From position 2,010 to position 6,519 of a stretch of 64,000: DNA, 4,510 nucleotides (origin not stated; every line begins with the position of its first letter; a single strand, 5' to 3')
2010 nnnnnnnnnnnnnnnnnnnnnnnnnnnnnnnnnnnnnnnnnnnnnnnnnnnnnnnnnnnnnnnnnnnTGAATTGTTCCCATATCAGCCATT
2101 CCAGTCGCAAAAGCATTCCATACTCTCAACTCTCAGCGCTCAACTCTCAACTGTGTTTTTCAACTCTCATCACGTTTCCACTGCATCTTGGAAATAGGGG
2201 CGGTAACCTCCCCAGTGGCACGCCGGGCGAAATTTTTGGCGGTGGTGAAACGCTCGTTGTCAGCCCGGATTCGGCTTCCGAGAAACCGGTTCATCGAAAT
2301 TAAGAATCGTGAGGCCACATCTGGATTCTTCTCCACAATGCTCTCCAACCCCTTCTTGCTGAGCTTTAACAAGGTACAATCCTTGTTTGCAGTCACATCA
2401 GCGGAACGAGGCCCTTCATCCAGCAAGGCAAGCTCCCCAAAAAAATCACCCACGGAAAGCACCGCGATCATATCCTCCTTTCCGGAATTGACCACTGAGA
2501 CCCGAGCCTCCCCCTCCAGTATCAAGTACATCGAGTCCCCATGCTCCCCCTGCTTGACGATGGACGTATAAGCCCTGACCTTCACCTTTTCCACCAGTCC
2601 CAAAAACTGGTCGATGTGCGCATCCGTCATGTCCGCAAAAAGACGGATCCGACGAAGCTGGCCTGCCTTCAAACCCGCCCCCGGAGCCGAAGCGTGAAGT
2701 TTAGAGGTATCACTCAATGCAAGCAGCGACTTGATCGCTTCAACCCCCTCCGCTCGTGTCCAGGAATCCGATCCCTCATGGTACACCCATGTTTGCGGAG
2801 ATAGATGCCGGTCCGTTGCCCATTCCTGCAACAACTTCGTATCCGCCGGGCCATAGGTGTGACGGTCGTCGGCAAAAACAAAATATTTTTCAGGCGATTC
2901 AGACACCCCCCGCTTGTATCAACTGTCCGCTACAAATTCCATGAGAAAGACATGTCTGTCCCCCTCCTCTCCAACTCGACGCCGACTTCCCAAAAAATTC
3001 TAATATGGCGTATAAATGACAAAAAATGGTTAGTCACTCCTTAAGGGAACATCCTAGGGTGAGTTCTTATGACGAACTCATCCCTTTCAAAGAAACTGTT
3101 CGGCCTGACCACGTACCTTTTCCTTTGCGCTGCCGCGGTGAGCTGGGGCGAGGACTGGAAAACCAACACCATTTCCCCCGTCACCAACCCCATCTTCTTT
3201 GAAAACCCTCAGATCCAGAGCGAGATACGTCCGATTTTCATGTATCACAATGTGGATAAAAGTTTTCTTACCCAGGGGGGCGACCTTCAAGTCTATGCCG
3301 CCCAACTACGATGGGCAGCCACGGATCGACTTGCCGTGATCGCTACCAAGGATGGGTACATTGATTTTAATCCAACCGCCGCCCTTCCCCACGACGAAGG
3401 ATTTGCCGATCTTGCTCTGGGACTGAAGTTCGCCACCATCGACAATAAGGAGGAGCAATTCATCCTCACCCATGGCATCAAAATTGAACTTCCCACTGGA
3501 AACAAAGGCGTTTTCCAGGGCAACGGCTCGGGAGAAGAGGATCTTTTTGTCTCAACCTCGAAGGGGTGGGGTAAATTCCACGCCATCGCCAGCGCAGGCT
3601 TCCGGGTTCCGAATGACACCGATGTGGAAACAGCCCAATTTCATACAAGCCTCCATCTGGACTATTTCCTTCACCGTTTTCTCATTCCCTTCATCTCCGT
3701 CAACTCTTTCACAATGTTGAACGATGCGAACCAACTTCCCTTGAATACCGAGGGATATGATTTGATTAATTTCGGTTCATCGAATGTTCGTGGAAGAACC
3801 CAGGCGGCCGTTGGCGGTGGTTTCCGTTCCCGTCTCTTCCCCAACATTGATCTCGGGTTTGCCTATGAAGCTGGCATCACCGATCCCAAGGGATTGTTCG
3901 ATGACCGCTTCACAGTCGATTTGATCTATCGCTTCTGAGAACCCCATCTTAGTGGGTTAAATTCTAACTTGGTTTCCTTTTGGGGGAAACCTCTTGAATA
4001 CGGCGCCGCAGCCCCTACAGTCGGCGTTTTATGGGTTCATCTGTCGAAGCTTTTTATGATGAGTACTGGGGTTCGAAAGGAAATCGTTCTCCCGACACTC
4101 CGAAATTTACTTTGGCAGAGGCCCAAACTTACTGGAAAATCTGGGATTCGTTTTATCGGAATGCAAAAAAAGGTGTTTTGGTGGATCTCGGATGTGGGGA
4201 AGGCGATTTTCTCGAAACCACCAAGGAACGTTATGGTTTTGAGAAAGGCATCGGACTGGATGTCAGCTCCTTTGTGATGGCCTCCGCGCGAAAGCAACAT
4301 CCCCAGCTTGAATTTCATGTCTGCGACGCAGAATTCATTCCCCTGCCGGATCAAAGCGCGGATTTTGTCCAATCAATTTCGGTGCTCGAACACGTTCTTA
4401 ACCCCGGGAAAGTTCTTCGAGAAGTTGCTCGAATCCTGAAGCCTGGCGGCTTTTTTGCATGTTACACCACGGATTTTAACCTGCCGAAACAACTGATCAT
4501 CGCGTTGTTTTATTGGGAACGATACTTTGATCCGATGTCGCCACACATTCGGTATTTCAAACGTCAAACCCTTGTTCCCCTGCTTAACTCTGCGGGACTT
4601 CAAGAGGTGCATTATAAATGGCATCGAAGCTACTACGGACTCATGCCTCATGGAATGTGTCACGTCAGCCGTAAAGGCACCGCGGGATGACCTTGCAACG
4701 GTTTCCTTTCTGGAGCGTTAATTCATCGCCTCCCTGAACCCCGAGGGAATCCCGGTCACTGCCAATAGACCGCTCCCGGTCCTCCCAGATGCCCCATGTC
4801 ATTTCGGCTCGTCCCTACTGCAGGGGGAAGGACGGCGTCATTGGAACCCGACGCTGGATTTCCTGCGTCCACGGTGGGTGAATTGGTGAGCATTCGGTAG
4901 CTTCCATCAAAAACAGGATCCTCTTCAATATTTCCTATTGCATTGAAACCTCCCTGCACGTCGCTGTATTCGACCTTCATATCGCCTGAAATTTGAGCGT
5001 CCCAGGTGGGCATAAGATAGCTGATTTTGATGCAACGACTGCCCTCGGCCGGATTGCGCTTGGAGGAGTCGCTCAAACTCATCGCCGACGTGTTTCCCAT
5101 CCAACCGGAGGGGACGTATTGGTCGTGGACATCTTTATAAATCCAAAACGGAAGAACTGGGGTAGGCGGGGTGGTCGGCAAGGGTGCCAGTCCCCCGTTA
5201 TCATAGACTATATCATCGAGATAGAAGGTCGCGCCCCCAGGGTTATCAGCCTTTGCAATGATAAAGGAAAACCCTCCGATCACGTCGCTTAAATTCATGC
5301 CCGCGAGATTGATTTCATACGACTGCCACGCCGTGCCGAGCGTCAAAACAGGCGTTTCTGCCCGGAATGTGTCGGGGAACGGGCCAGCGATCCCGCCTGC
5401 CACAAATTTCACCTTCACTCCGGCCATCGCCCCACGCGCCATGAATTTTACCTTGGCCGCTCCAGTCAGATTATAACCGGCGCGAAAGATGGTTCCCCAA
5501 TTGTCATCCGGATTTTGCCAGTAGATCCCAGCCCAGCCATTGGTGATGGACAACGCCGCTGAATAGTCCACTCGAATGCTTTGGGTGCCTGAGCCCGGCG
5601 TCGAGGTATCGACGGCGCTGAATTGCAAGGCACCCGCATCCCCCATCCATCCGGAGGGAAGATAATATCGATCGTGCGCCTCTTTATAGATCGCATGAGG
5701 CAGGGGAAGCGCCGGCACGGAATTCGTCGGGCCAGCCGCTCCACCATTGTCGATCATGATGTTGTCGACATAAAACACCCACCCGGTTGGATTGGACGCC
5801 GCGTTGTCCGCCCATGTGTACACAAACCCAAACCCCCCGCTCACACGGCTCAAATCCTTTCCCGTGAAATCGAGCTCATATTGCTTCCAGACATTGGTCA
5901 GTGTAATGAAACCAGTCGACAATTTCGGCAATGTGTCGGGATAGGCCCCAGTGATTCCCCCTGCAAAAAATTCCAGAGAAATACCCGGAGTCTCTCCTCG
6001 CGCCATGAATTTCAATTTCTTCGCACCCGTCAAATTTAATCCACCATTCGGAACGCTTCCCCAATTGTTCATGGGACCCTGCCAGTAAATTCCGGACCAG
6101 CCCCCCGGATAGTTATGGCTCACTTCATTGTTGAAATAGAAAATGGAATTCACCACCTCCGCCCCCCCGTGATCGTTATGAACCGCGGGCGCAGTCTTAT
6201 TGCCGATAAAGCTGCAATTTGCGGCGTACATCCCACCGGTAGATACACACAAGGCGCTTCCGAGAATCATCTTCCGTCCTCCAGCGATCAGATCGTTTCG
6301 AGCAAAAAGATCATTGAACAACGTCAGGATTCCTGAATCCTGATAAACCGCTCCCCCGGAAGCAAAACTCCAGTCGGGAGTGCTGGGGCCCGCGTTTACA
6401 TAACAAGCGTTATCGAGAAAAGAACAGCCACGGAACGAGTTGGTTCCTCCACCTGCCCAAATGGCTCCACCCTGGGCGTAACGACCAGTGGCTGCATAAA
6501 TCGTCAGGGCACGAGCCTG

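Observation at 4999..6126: Phase-shifted (circularly permuted) two-module cassette inserted into the second beta-helix of the 1832-aa protein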

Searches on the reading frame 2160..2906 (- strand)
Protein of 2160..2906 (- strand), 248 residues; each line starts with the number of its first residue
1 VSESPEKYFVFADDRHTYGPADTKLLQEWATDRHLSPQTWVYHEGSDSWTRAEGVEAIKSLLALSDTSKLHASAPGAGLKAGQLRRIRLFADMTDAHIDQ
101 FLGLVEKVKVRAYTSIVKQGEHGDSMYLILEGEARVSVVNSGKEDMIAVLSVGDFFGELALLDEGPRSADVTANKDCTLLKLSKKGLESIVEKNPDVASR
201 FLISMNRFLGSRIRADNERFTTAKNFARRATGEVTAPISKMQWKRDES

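Call 32: search_protein_families(library=pfam, proteins=[window:2160-2906:-], max_evalue=0.001)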
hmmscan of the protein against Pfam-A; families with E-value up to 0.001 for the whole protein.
window:2160-2906:- (248 aa): 2 families
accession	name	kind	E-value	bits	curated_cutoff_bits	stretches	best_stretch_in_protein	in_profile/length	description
PF00027.35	cNMP_binding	-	5.6e-23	81.2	27.5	1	108-194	2-89/89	Cyclic nucleotide-binding domain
PF14237.11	GYF_2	-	1.6e-07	31.4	25.8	1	11-55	3-47/50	GYF domain 2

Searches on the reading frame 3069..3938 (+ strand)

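Call 32: search_protein_families(library=pfam, proteins=[window:3069-3938:+], max_evalue=0.001)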
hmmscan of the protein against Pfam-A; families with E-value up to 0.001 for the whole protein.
window:3069-3938:+ (289 aa): 1 family
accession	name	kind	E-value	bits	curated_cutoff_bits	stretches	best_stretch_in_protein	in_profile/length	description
PF13557.12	Phenol_MetA_deg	-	0.001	19.6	22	0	97-268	63-223/242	Putative MetA-pathway of phenol degradation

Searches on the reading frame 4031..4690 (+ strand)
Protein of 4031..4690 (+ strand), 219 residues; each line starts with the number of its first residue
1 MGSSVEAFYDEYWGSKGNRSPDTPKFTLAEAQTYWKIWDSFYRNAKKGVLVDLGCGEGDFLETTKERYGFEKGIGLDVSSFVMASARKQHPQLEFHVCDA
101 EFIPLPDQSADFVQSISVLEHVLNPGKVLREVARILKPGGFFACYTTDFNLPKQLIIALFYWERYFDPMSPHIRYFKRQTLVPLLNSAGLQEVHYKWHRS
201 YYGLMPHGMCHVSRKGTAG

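Call 32: search_protein_families(library=pfam, proteins=[window:4031-4690:+], max_evalue=0.001)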
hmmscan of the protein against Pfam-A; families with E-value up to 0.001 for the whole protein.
window:4031-4690:+ (219 aa): 8 families
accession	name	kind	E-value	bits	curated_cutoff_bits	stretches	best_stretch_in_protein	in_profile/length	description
PF08241.18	Methyltransf_11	-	2e-21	76.8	21.2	1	51-144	1-95/95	Methyltransferase domain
PF13489.12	Methyltransf_23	-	1.9e-20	73.7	27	1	44-194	20-163/164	Methyltransferase domain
PF13649.12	Methyltransf_25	-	7.4e-18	65.5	27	1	51-140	2-97/97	Methyltransferase domain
PF13847.12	Methyltransf_31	-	3.5e-15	56.4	27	1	47-148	4-113/145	Methyltransferase domain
PF08242.18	Methyltransf_12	-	1.4e-13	51.8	30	1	51-142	1-98/98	Methyltransferase domain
PF01209.24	Ubie_methyltran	-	1.3e-08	34.9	20.1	1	43-168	43-175/233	ubiE/COQ5 methyltransferase family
PF05148.21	Methyltransf_8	-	6.3e-07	29.9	27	1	42-142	68-154/219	Hypothetical methyltransferase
PF07021.18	MetW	-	3.4e-05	24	21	1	50-136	17-102/193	Methionine biosynthesis protein MetW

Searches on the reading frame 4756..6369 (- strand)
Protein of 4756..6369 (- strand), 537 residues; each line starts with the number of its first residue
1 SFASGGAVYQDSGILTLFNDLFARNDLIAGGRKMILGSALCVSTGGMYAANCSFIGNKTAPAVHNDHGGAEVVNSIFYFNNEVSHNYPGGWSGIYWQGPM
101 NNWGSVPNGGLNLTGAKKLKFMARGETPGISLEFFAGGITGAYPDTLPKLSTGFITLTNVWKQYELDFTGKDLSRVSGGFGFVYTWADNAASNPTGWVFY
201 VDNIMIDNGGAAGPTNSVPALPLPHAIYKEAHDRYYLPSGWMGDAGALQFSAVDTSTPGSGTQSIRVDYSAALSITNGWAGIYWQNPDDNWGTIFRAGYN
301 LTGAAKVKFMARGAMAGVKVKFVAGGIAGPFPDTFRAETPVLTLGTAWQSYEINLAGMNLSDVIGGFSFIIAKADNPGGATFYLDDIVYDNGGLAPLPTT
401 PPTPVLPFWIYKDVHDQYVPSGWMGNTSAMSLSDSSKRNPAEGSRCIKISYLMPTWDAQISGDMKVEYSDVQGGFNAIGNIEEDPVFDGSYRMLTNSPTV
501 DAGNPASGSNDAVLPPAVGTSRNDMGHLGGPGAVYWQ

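Call 63: find_related_loci(query=A7, collection=metagenome_contigs, flank=6000)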
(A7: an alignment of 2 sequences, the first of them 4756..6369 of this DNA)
Query A7 (537 aa) in metagenome_contigs; peptide patterns used: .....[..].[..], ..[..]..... (x = any residue, [..] = any of these).
169 stretches matched a pattern, but none encodes a relative of the query by tblastn (E <= 1e-3).

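Call 64: find_homologous_proteins(query=A7, max_evalue=1e-40)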
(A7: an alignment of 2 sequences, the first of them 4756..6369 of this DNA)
Query A7 (2 sequences) (537 aa, profile of the alignment): 462 proteins with E <= 1e-40 among 8000 candidates; the best 120 are listed.
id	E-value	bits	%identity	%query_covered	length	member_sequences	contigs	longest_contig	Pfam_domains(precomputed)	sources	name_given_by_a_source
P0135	3.8e-283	958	50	67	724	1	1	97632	-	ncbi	-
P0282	2.1e-141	490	38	67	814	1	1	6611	-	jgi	jgi:hypothetical protein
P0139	2.0e-136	474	39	60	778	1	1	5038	-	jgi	-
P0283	9.2e-118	412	42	56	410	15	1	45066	-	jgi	-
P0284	1.1e-117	412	40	61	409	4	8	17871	-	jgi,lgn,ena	jgi:hypothetical protein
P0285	1.1e-117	412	45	56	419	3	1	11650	-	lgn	-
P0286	7.5e-115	403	42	67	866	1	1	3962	PF21582.4,PF00332.25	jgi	jgi:hypothetical protein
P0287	2.5e-114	401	40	61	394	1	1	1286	-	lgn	-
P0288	4.7e-113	397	41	56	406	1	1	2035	-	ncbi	ncbi:MAG: hypothetical protein V1709_08320, partial [Planctomycetota bacterium]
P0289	6.1e-113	396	40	61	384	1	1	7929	-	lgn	-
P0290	7.0e-113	396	43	56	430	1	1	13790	-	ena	-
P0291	2.0e-112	395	42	56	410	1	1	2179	-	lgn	-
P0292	2.2e-112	395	42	61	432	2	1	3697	-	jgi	jgi:hypothetical protein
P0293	7.7e-112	393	40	61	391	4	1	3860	-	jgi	jgi:hypothetical protein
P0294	1.7e-110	388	41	61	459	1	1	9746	-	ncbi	-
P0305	3.0e-107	378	37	64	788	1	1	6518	PF03425.20,PF02836.24,PF21582.4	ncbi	-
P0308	7.8e-106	373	39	73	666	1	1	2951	PF03425.20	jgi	jgi:hypothetical protein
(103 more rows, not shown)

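Call 68: search_protein_families(library=pfam, proteins=[P0286, P0305, P0308], max_evalue=0.001)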
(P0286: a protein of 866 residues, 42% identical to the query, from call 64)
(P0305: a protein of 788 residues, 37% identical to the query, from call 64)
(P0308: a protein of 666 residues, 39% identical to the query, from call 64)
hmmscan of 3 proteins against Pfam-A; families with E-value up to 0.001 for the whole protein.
P0286 (866 aa): 2 families
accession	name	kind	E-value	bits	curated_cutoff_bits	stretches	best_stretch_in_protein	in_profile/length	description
PF21582.3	CBM30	-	3e-10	40.8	27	0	779-836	72-138/170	Carbohydrate binding domain 30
PF00332.24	Glyco_hydro_17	-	2.9e-07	30.9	28.2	1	16-90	226-301/306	Glycosyl hydrolases family 17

P0305 (788 aa): 4 families
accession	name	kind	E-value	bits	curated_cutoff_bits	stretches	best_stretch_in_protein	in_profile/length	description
PF03425.19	CBM_11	-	1.9e-07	31.7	27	1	642-755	30-132/182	Carbohydrate binding domain (family 11)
PF02836.23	Glyco_hydro_2_C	-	2.8e-06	27.1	21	1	116-185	102-162/302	Glycosyl hydrolases family 2, TIM barrel domain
PF21582.3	CBM30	-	1.6e-05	25.4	27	0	704-768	77-142/170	Carbohydrate binding domain 30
PF14488.12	DUF4434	-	7.3e-05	22.9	30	1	78-182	57-168/283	Domain of unknown function (DUF4434)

P0308 (666 aa): 1 family
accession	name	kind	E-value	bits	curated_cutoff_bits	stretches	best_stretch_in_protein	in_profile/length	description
PF03425.19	CBM_11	-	2.4e-05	24.9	27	0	501-586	27-101/182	Carbohydrate binding domain (family 11)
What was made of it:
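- On CBM11 / CBM30 carbohydrate-binding modules: Other family members do pass: P0286 with 40.8 bits and P0305 with 31.7 bits (call 68).
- Family members reach the Pfam CBM30 and CBM_11 thresholds and are fused to GH17 or GH2 domains (calls 64, 68).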
